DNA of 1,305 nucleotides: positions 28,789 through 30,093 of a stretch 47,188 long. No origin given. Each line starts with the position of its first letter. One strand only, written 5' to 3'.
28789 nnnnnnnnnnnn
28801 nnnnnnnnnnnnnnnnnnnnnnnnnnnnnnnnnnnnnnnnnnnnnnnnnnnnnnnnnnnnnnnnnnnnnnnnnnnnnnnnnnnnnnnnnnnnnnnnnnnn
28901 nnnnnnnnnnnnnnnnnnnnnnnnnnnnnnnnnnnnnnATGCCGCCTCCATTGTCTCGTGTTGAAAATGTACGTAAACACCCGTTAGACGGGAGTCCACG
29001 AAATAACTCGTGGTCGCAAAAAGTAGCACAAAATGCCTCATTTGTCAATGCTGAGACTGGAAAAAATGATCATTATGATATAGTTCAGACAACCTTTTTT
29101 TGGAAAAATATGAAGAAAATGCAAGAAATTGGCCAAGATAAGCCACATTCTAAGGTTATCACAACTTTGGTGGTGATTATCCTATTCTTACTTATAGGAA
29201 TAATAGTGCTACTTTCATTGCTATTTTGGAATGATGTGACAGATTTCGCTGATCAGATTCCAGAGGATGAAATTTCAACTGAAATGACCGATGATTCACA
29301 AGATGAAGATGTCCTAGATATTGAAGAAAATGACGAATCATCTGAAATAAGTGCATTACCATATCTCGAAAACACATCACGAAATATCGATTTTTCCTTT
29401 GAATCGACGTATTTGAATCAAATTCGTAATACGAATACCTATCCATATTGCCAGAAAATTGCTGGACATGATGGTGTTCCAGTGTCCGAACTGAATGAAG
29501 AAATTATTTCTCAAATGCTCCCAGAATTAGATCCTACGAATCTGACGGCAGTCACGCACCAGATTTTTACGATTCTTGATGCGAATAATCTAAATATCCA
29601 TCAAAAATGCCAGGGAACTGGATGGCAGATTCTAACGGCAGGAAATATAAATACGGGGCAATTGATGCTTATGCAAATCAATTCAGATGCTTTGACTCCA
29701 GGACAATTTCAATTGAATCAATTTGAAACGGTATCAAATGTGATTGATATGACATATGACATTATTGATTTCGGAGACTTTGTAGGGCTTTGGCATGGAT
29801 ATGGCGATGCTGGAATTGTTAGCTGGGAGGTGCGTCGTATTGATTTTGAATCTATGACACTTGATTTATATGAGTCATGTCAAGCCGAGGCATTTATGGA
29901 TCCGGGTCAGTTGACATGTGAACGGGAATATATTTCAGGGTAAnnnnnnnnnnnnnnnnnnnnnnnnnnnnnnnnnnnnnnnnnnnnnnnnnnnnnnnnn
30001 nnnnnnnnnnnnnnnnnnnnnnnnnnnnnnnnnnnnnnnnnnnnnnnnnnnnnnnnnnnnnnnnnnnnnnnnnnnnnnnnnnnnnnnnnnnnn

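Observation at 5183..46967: Scattered GC-rich single-gene cassettes share one expression grammar that the surrounding housekeeping genes do not use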

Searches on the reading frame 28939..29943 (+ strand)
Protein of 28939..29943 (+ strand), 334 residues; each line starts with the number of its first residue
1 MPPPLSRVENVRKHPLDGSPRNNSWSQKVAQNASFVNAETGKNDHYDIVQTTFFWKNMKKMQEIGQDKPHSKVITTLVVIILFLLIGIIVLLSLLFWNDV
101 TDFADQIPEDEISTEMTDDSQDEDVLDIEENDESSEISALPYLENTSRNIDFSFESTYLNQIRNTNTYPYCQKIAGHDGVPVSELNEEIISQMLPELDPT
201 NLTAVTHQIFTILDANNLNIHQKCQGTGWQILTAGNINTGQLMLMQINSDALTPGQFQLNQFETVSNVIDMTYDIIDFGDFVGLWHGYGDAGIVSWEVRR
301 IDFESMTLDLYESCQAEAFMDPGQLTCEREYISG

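Call 37: search_protein_families(library=phrogs, proteins=[window:28939-29943:+], max_evalue=0.01)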
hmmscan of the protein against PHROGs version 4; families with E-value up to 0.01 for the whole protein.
window:28939-29943:+ (334 aa): 0 families

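Call 38: search_protein_families(library=ncbifam, proteins=[window:28939-29943:+], max_evalue=0.01)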
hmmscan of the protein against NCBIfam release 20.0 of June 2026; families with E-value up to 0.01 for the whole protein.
window:28939-29943:+ (334 aa): 1 family
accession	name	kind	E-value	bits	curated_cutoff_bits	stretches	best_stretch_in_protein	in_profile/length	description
NF042931.1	SAG1386_EF1546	equivalog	0.0023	18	80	1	59-125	17-82/158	SAG1386/EF1546 family surface-associated protein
